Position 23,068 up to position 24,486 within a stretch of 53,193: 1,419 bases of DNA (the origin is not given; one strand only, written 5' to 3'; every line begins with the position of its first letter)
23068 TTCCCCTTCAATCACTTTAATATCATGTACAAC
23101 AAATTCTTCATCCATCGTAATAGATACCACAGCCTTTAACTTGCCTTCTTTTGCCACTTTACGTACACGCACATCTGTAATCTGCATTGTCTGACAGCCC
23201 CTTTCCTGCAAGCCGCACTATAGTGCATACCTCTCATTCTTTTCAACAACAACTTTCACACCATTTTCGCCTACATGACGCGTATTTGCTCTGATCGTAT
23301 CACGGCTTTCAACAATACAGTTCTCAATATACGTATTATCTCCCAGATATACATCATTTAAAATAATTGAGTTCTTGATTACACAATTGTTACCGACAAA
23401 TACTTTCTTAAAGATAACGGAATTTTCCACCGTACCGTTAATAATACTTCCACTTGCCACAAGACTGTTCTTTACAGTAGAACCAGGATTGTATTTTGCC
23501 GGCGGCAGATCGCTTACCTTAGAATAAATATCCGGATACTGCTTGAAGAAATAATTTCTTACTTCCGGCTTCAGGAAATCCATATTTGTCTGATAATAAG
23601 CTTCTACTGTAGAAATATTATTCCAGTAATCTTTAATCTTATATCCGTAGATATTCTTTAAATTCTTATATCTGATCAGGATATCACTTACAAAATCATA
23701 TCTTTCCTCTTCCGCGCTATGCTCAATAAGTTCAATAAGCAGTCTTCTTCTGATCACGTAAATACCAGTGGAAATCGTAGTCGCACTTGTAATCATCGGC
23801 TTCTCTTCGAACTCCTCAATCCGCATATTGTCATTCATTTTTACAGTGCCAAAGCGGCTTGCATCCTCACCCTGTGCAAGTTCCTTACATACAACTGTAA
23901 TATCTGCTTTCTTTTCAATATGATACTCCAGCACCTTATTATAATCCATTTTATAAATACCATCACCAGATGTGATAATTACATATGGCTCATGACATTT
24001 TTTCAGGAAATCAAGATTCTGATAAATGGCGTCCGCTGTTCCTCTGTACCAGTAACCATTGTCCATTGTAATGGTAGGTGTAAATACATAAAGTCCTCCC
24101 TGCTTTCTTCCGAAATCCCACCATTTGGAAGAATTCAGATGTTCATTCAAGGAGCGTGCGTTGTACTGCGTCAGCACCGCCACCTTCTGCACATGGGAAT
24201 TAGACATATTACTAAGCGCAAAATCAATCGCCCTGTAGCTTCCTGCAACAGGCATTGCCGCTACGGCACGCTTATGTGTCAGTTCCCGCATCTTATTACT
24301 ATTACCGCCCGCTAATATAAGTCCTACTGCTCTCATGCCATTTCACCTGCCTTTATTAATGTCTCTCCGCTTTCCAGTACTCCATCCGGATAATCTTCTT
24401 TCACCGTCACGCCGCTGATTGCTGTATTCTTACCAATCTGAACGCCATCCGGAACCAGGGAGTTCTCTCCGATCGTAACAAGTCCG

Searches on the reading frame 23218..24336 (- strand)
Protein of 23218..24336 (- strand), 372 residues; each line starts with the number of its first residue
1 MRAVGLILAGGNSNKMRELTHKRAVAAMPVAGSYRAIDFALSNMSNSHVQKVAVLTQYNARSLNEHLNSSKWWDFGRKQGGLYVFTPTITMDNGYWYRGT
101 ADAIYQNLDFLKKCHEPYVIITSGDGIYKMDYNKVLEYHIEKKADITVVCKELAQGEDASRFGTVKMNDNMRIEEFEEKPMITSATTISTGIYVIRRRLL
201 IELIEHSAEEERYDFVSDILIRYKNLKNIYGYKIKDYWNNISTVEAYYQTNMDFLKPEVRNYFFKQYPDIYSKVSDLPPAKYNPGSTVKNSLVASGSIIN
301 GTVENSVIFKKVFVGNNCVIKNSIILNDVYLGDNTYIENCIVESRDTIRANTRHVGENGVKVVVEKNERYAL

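Call 5: search_protein_families(library=pfam, proteins=[window:23218-24336:-], max_evalue=0.01)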
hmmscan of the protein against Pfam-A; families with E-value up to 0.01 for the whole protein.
window:23218-24336:- (372 aa): 6 families
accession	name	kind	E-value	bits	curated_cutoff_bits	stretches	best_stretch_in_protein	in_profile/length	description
PF00483.29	NTP_transferase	-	7e-44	150.7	21.2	1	5-255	2-243/245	Nucleotidyl transferase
PF24894.1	Hexapep_GlmU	-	1.8e-13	50.9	23.3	1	286-358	14-86/104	GlmU-like, C-terminal hexapeptide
PF25084.1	LbH_EIF2B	-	1.8e-08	34.8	54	1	289-353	20-86/105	EIF2B subunit epsilon LbH domain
PF25247.1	LbH_GLGC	-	5.2e-08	33.3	27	1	277-333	3-60/135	GLGC left-handed parallel beta-helix domain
PF12804.13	NTP_transf_3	-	0.00057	20.5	27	1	5-152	1-124/160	MobA-like NTP transferase domain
PF00132.30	Hexapep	-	0.00091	19.3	27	1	312-339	2-30/36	Bacterial transferase hexapeptide (six repeats)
